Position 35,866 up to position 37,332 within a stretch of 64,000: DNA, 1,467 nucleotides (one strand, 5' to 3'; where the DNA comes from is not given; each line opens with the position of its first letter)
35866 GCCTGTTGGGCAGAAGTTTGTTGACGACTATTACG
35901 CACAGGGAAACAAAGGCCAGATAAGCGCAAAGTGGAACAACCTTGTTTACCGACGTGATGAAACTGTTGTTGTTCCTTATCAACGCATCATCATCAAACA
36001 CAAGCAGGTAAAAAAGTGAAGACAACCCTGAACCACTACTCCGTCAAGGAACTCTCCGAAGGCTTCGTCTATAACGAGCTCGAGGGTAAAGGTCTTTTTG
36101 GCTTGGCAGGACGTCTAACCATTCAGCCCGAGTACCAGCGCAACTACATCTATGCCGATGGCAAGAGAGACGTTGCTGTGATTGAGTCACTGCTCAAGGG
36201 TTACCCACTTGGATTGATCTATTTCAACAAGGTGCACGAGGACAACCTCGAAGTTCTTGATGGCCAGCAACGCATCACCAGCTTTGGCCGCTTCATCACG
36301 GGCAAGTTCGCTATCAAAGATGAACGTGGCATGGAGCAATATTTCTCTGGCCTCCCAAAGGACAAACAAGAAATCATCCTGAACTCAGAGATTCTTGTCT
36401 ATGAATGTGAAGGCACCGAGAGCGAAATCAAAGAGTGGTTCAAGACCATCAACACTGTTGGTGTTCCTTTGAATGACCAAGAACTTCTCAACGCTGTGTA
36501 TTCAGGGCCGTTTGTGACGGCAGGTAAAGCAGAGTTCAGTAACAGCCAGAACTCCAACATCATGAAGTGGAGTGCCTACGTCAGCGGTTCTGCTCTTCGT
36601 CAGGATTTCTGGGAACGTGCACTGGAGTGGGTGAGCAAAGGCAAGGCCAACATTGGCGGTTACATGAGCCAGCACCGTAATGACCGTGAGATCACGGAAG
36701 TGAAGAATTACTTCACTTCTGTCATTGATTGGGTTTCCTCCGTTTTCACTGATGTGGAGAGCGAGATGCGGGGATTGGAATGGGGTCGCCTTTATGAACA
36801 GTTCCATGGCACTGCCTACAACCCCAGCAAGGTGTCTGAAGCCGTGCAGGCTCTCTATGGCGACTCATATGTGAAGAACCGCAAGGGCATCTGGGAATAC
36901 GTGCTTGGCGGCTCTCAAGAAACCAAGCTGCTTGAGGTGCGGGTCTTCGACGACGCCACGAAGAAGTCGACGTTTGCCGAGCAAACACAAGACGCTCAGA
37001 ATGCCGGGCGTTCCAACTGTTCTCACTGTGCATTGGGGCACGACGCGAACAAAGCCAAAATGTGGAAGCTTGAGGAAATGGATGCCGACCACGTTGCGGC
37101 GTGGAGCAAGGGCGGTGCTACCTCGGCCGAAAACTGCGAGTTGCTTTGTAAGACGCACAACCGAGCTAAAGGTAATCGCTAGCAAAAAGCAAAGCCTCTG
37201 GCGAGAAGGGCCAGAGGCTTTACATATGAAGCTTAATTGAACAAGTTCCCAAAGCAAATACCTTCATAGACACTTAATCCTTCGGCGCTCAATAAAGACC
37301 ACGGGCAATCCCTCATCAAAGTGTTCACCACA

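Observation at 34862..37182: Translationally coupled EcoRI-like N6A methyltransferase and DUF262(ParB/GmrS-like)-HNH nuclease: candidate non-canonical restriction/defence module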

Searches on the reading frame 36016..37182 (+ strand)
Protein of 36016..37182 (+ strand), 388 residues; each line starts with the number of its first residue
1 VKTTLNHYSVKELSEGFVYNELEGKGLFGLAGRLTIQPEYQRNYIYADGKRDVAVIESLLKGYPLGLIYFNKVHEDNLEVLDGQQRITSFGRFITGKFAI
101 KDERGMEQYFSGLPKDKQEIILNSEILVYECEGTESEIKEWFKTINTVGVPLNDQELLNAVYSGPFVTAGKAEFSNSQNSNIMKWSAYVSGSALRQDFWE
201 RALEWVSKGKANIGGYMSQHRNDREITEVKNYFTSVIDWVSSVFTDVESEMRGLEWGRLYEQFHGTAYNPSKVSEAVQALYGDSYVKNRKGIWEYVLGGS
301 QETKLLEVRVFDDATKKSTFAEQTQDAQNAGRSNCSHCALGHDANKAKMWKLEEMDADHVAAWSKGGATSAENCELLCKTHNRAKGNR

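Call 4: search_protein_families(library=pfam, proteins=[window:36016-37182:+], max_evalue=0.01)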
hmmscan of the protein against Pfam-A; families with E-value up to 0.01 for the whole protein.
window:36016-37182:+ (388 aa): 2 families
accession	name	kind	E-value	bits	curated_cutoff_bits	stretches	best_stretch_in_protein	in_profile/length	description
PF03235.19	GmrSD_N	-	4.4e-22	79.6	33.2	1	35-162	12-198/199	GmrSD restriction endonuclease, N-terminal domain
PF01844.29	HNH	-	1.1e-06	29.1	21.4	1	349-388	11-47/47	HNH endonuclease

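Call 5: search_protein_families(library=ncbifam, proteins=[window:36016-37182:+], max_evalue=0.01)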
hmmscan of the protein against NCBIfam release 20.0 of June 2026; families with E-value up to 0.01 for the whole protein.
window:36016-37182:+ (388 aa): 0 families

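Call 6: search_protein_families(library=padloc, proteins=[window:36016-37182:+], max_evalue=0.01)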
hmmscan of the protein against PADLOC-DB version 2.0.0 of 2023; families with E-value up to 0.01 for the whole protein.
window:36016-37182:+ (388 aa): 11 families
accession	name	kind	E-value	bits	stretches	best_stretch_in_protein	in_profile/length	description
PDLC03418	REase_II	-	1e-85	286.1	1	1-387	1-371/372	Type II restriction enzyme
PDLC03877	NsnA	-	2.1e-28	97.7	1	32-168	63-206/385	-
PDLC04027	PD-T4-2_A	-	6.9e-13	46.4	1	32-246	50-288/363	-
PDLC04151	HEC-05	-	4e-06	23.8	1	75-107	111-143/600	-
PDLC04150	HEC-05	-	5.7e-05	20.2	0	38-77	25-63/583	-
PDLC04153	HEC-05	-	0.00011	18.5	0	32-74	19-59/621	-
PDLC04157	HEC-06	-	0.00072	16.3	1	38-95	26-90/558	-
PDLC04154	HEC-06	-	0.0011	15.8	1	38-90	27-85/569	-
PDLC02695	Orf5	-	0.0012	15.3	1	71-163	72-163/601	Orf5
PDLC04155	HEC-06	-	0.0029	14.2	1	38-89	24-82/562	-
PDLC02691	Orf5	-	0.0089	12.6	0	27-91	14-84/579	Orf5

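Call 7: search_protein_families(library=phrogs, proteins=[window:36016-37182:+], max_evalue=0.01)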
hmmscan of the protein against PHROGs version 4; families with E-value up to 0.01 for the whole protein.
window:36016-37182:+ (388 aa): 11 families
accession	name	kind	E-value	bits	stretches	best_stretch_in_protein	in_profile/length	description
phrog_2598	-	unknown function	5.3e-28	99.1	1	6-271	30-301/352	-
phrog_1583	-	unknown function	1e-21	78.2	1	32-160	33-171/417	-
phrog_2214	-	DNA, RNA and nucleotide metabolism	1.8e-05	25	1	302-387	166-238/429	HNH endonuclease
phrog_8660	-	DNA, RNA and nucleotide metabolism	0.00046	21.3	1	329-388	121-179/196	HNH endonuclease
phrog_1035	-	DNA, RNA and nucleotide metabolism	0.0011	19.9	1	347-388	174-213/271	endonuclease VII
phrog_26759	-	unknown function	0.0011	18.4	0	32-102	21-92/593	-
phrog_6050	-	DNA, RNA and nucleotide metabolism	0.0015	18.5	1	319-388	296-360/402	HNH endonuclease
phrog_338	-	DNA, RNA and nucleotide metabolism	0.0016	18.8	1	354-388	228-262/340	HNH endonuclease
phrog_7785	-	DNA, RNA and nucleotide metabolism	0.0039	18.2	1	355-387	81-113/147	HNH endonuclease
phrog_1271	-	DNA, RNA and nucleotide metabolism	0.0087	16.5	0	354-387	285-317/361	HNH endonuclease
phrog_5956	-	DNA, RNA and nucleotide metabolism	0.0096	16.6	0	322-387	49-109/138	HNH endonuclease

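Call 8: find_homologous_proteins(query=window:36016-37182:+)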
Query window:36016-37182:+ (388 aa): 8000 proteins with E <= 0.001 among 8000 candidates; the best 120 are listed.
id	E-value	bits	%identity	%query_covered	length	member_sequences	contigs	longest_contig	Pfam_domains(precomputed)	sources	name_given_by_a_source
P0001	9.7e-263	889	100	100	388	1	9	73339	PF01844.30,PF03235.20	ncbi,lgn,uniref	ncbi:MAG: DUF262 domain-containing protein [Aurantimicrobium sp.]|uniref:HNH endonuclease family pro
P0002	5.6e-262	886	100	100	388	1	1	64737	PF01844.30,PF03235.20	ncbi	ncbi:MAG: DUF262 domain-containing protein [Aurantimicrobium sp.]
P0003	3.4e-260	881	99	100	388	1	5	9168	PF01844.30,PF03235.20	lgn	-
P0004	1.6e-255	865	97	100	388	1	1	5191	PF01844.30,PF03235.20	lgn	-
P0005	3.4e-248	841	94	100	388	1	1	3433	PF01844.30,PF03235.20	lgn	-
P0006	1.2e-247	839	94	100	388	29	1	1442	PF01844.30,PF03235.20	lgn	-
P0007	2.2e-247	838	94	100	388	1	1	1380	PF01844.30,PF03235.20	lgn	-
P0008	4.0e-247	838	93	100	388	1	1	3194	PF01844.30,PF03235.20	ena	-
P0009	4.2e-247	838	93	100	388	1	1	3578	PF01844.30,PF03235.20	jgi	jgi:hypothetical protein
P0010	3.4e-246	835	93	100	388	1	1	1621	PF01844.30,PF03235.20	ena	-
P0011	1.8e-245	832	93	100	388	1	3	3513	PF01844.30,PF03235.20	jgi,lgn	jgi:5-methylcytosine-specific restriction endonuclease McrA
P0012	2.8e-245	831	93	100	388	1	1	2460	PF01844.30,PF03235.20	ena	-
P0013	4.5e-245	831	92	100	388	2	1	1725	PF01844.30,PF03235.20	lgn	-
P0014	6.8e-245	830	93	100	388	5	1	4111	PF01844.30,PF03235.20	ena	-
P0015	6.4e-244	827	92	100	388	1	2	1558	PF01844.30,PF03235.20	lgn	-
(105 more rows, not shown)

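Call 9: search_solved_structures(query=window:36016-37182:+, max_evalue=1, show_alignments=2)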
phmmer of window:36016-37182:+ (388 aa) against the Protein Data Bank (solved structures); distinct sequences matched with E-value up to 1: 1.
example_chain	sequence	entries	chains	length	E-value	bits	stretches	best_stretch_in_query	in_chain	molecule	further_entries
7p9k_A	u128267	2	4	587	0.17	14.2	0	36-79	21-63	DUF262 domain-containing protein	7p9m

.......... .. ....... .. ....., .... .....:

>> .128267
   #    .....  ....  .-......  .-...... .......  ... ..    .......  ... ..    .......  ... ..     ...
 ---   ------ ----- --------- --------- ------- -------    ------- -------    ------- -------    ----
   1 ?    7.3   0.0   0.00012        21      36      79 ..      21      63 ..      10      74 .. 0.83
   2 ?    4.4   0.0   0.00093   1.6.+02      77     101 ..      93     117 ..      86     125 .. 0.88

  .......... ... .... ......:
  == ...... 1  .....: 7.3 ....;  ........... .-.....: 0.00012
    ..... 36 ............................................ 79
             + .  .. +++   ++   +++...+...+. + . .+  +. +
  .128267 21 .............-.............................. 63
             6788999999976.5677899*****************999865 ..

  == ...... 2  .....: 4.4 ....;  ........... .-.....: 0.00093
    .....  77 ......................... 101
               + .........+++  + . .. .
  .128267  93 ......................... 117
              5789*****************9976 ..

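Call 12: search_dna_similar(query=window:36016-37182:+, collection=plasmids, mode=protein, max_rows=25)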
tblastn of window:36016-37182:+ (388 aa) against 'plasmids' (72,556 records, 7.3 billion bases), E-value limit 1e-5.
Records with a match: 120; places in all: 124; records where one place covers at least 80% of the query: 44.
Best place of each record, by identity: 60-80% 10; <60% 110.
By first word of the organism name: Escherichia 14; Enterococcus 12; Salmonella 8; Acinetobacter 7; Klebsiella 5; Rhodococcus 4; Apilactobacillus 3; Variovorax 3; Rhizobium 3; Campylobacter 3; and 46 more.
By predicted mobility (MOB-suite, as given by PLSDB): non-mobilizable 52; conjugative 47; mobilizable 21.
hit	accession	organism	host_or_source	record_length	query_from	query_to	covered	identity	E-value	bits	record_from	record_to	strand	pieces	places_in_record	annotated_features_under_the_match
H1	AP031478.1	Moraxella osloensis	Homo sapiens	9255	1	388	100%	68.4%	0e+0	568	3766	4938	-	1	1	hypothetical protein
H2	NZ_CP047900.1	Pseudarthrobacter psychrotolerans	Single cell,Antarctic soil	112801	1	388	100%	63.6%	2e-164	517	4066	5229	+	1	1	DUF262 domain-containing protein | adenine-specific methyltransferase EcoRI family protein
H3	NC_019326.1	Arthrobacter sp. 31.31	heavy aromatic hydrocarbon contaminated ...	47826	1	387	100%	63.0%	1e-164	518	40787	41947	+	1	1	DUF262 domain-containing protein | adenine-specific methyltransferase EcoRI family protein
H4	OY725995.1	Phocaeicola massiliensis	-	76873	1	388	100%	62.3%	3e-163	514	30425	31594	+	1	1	record has no annotation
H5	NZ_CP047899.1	Pseudarthrobacter psychrotolerans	Single cell,Antarctic soil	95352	1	388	100%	62.1%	1e-159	503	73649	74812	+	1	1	DUF262 domain-containing protein | adenine-specific methyltransferase EcoRI family protein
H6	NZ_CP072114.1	Yimella sp. cx-51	Procambus clarkii,intestinal contents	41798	3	388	99%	62.4%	2e-155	491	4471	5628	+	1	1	DUF262 domain-containing protein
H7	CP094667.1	Gordonia amicalis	cell culture,river sand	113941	1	388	100%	61.5%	2e-160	505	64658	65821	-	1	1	DUF262 domain-containing protein | adenine-specific methyltransferase EcoRI family protein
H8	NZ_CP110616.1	Rhodococcus antarcticus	whole organism,T5 medium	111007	1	387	100%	61.7%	2e-157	497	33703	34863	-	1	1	DUF262 domain-containing protein | adenine-specific methyltransferase EcoRI family protein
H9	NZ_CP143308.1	Paracoccus marcusii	Soil sample,soil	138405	24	388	94%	64.3%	3e-146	465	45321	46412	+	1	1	none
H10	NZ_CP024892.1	Rhodococcus ruber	cell culture,activated sludge from ...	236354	1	388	100%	60.5%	6e-156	493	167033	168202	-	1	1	DUF262 domain-containing protein | adenine-specific methyltransferase EcoRI family protein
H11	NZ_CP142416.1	Enterococcus faecium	Bovine,milk sample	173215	3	388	99%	59.3%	1e-158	500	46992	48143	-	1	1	DUF262 domain-containing protein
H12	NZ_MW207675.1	Enterococcus faecium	-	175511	3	388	99%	59.3%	1e-158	500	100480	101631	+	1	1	DUF262 domain-containing protein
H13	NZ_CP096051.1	Enterococcus faecium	piglet,cell culture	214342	3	388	99%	59.3%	1e-158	500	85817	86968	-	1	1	DUF262 domain-containing protein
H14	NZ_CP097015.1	Enterococcus faecium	whole organism,pet food (BARF)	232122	3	388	99%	59.3%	1e-158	500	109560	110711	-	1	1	DUF262 domain-containing protein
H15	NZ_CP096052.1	Enterococcus faecium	nursery pig,cell culture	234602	3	388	99%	59.3%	1e-158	500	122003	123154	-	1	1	DUF262 domain-containing protein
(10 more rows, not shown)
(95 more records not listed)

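Call 13: search_dna_similar(query=window:36016-37182:+, collection=phages, mode=protein, max_rows=25)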
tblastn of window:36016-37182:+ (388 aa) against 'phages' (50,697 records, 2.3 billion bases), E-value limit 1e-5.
Records with a match: 31; places in all: 31; records where one place covers at least 80% of the query: 4.
Best place of each record, by identity: 60-80% 2; <60% 29.
By first word of the organism name: Enterobacter 8; Vibrio 5; Klebsiella 4; Citrobacter 3; Flavobacterium 2; Bacteriophage 2; Cronobacter 2; Staphylococcus 1; Escherichia 1; Ralstonia 1; and 2 more.
By host as written in the record: Flavobacterium sp. LMO6 2; - 2; Enterobacter cloacae complex 2; Citrobacter sp. 2; Klebsiella pneumoniae 2; Staphylococcus aureus 1; Vibrio cyclitrophicus 10N.286.55.E6 1; Escherichia coli 1; and 18 more.
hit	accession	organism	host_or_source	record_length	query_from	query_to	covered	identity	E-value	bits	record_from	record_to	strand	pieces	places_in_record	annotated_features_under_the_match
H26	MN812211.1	Flavobacterium phage vB_FspS_laban6-1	Flavobacterium sp. LMO6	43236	9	388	98%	75.8%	0e+0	613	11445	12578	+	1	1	HNH endonuclease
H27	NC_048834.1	Flavobacterium phage vB_FspS_laban6-1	Flavobacterium sp. LMO6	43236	9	388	98%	75.8%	0e+0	613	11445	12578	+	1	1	DUF262 domain-containing protein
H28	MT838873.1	Bacteriophage sp.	human fecal samples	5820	1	388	100%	56.4%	5e-148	466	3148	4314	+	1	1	record has no annotation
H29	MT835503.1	Bacteriophage sp.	human fecal samples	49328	1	387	100%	34.5%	7e-75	258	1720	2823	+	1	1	record has no annotation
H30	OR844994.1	Staphylococcus phage SA 1306 Kay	Staphylococcus aureus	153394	151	387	61%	46.7%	9e-47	211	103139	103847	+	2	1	record has no annotation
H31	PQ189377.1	Vibrio phage 10N.286.55.E6_PE002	Vibrio cyclitrophicus 10N.286.55.E6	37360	34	164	34%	32.9%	4e-10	68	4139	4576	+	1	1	hypothetical protein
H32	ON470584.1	Escherichia phage vB_EcoM-689R6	Escherichia coli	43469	34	166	34%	31.5%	1e-7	60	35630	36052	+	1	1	DUF262 domain-containing protein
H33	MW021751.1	Cronobacter phage vB_CsaM_Cronuts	Cronobacter sakazakii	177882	34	161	33%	31.4%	2e-9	66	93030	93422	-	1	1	DUF262 domain-containing protein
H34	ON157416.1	Cronobacter phage Dev_CS701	Cronobacter sakazakii NTU701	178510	34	161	33%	31.4%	2e-9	66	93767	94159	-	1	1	hypothetical protein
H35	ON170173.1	Ralstonia phage YO101_3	Ralstonia solanacearum S718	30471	31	166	35%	29.4%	4e-7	58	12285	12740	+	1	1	record has no annotation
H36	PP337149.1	Enterobacter phage HK6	Enterobacter cloacae EC6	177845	34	161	33%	31.1%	2e-9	66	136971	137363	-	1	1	hypothetical protein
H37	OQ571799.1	Enterobacter phage phi5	Enterobacter cloacae 55269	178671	34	161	33%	31.1%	2e-9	65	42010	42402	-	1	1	hypothetical protein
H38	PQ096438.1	Enterobacter phage Nando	Enterobacter cloacae complex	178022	34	161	33%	31.1%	2e-9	65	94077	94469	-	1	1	hypothetical protein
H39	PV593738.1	Enterobacter phage vB_ECC_YI837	Enterobacter cloacae ST 837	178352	34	161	33%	31.1%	2e-9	65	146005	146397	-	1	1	hypothetical protein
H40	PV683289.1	Klebsiella phage HMGUkp1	Klebsiella sp.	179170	34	161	33%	31.1%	2e-9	65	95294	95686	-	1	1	hypothetical protein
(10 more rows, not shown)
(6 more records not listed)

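Call 16: get_annotated_region(hit=H27, flank=4000)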
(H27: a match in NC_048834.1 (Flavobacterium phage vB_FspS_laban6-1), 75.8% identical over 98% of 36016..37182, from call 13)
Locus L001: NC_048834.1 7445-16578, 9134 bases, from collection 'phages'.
description: Flavobacterium phage vB_FspS_laban6-1, complete genome.
organism: Flavobacterium phage vB_FspS_laban6-1 (NCBI taxid 2686250)
taxonomy: Viruses; Duplodnaviria; Heunggongvirae; Uroviricota; Caudoviricetes; Duneviridae; Labanvirus; Labanvirus laban
host: Flavobacterium sp. LMO6; source: -; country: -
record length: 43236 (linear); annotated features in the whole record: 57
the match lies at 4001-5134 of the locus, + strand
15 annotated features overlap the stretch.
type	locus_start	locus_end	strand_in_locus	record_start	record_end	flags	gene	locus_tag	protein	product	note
CDS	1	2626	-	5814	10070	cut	-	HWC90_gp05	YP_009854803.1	tail length tape measure protein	annotation based on sequence similarity to NCBI OJX55566.1 and Pfam PF10145.8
CDS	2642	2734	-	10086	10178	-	-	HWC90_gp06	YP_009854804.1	hypothetical protein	-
CDS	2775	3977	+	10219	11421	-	-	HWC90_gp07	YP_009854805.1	DNA methyltransferase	annotation based on sequence similarity to NCBI WP_139205276.1 and Pfam PF13651.5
CDS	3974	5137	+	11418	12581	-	-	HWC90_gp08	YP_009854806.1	DUF262 domain-containing protein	annotation based on sequence similarity to NCBI WP_134338253.1 and Pfam PF03235.13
CDS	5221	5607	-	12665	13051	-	-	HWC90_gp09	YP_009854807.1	hypothetical protein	annotation based on sequence similarity to NCBI OYX86819.1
CDS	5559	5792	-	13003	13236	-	-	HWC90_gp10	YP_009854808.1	hypothetical protein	-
CDS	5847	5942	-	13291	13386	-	-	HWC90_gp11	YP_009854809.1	hypothetical protein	-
CDS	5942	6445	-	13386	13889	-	-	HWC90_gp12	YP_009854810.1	DUF4468 domain-containing protein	annotation based on sequence similarity to NCBI PIV94313.1 and Pfam PF14730.5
CDS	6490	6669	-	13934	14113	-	-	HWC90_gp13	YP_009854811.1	hypothetical protein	annotation based on sequence similarity to NCBI WP_094166438.1 and Pfam PF13446.5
CDS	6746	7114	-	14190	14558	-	-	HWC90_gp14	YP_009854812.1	hypothetical protein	annotation based on sequence similarity to NCBI WP_093024724.1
CDS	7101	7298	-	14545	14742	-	-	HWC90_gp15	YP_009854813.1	hypothetical protein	annotation based on sequence similarity to NCBI OYX86815.1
CDS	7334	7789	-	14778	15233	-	-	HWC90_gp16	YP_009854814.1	hypothetical protein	annotation based on sequence similarity to NCBI WP_026730214.1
CDS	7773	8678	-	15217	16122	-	-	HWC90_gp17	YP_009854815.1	hypothetical protein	annotation based on sequence similarity to NCBI OYX86813.1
CDS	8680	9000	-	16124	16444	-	-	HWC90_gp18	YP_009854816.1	hypothetical protein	annotation based on sequence similarity to NCBI WP_093024720.1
CDS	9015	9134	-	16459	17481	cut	-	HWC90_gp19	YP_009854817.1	hypothetical protein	annotation based on sequence similarity to NCBI WP_026730211.1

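Call 17: get_annotated_region(hit=H11, flank=4000)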
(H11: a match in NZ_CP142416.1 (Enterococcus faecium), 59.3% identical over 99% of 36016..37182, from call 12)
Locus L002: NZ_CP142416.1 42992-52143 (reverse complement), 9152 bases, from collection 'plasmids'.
description: Enterococcus faecium strain BN83 plasmid pBN83-1, complete sequence
organism: Enterococcus faecium (NCBI taxid 1352)
taxonomy: Bacteria; Bacillota; Bacilli; Lactobacillales; Enterococcaceae; Enterococcus; Enterococcus faecium
host: -; source: Bovine,milk sample; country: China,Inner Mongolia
typing (MOB-suite, as given by PLSDB): non-mobilizable; replicon rep_cluster_1118,rep_cluster_893
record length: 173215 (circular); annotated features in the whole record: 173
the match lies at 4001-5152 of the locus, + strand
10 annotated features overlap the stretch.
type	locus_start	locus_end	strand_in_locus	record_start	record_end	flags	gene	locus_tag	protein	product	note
CDS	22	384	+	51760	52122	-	-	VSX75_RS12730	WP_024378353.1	EFR1 family ferrodoxin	-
CDS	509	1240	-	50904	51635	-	erm(A)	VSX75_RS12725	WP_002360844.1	23S rRNA (adenine(2058)-N(6))-methyltransferase Erm(A)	-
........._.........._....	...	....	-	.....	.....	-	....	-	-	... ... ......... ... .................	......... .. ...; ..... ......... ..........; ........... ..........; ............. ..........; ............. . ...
CDS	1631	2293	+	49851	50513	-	-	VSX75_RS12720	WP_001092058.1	class I SAM-dependent methyltransferase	GO:0032259 - methylation [Evidence IEA]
CDS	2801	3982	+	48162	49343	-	-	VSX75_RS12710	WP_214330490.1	adenine-specific methyltransferase EcoRI family protein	-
CDS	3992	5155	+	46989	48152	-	-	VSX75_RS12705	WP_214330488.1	DUF262 domain-containing protein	-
CDS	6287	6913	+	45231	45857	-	-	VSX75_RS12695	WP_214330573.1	hypothetical protein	-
CDS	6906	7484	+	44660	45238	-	-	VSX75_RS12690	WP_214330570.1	hypothetical protein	-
CDS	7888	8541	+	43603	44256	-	-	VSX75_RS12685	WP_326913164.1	type ISP restriction/modification enzyme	-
CDS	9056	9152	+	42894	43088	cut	-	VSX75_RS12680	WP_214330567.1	hypothetical protein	-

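Call 18: get_annotated_region(hit=H1, flank=4000)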
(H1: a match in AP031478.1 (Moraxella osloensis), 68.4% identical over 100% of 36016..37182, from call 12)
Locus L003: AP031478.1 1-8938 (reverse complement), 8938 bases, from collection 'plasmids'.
description: Moraxella osloensis NBRC 115781 plasmid pSKB0120-6 DNA, complete sequence
organism: Moraxella osloensis (NCBI taxid 34062)
taxonomy: Bacteria; Pseudomonadota; Gammaproteobacteria; Moraxellales; Moraxellaceae; Moraxella; Moraxella osloensis
host: -; source: Homo sapiens; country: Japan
typing (MOB-suite, as given by PLSDB): non-mobilizable
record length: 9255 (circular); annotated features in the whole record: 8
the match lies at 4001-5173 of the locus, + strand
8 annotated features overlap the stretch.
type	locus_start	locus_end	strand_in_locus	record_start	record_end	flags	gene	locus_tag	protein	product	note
CDS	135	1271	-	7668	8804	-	-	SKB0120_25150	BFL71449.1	hypothetical protein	-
CDS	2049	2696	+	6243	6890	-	-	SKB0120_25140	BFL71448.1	hypothetical protein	-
CDS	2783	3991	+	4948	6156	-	-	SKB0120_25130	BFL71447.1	adenine-specific methyltransferase EcoRI family protein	-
CDS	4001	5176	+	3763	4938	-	-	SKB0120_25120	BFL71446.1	hypothetical protein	-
CDS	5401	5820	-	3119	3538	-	-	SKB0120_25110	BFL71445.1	hypothetical protein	-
CDS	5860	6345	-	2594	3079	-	-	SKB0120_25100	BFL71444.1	hypothetical protein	-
CDS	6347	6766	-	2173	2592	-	-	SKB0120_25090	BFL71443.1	hypothetical protein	-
CDS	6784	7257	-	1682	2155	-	-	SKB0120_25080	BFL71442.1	hypothetical protein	-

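Call 19: get_annotated_region(hit=H3, flank=4000)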
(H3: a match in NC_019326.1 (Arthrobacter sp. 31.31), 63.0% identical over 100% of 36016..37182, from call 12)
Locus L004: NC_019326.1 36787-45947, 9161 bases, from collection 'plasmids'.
description: Arthrobacter sp. 31.31 plasmid p3132-53, complete sequence
organism: Arthrobacter sp. 31.31 (NCBI taxid 347202)
taxonomy: Bacteria; Actinomycetota; Actinomycetes; Micrococcales; Micrococcaceae; Arthrobacter; Arthrobacter sp. 31.31
host: -; source: heavy aromatic hydrocarbon contaminated soil; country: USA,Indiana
typing (MOB-suite, as given by PLSDB): conjugative; replicon rep_cluster_1542; relaxase MOBP; mating-pair formation MPF_T
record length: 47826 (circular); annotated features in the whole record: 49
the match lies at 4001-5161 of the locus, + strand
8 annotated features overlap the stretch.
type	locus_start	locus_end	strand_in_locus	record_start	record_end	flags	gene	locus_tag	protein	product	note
CDS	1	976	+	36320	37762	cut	-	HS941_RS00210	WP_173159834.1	chromosome partitioning protein ParA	-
CDS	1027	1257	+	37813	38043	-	-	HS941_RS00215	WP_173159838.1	hypothetical protein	-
CDS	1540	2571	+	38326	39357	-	-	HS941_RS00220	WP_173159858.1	GntR family transcriptional regulator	-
CDS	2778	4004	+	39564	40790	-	-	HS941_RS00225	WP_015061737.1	adenine-specific methyltransferase EcoRI family protein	-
CDS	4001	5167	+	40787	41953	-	-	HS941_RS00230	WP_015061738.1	DUF262 domain-containing protein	-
CDS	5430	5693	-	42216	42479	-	-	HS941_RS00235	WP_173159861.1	hypothetical protein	-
CDS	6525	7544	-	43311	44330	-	-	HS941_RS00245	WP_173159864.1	hypothetical protein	-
CDS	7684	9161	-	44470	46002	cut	-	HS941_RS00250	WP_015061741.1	malate:quinone oxidoreductase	GO:0006099 - tricarboxylic acid cycle [Evidence IEA]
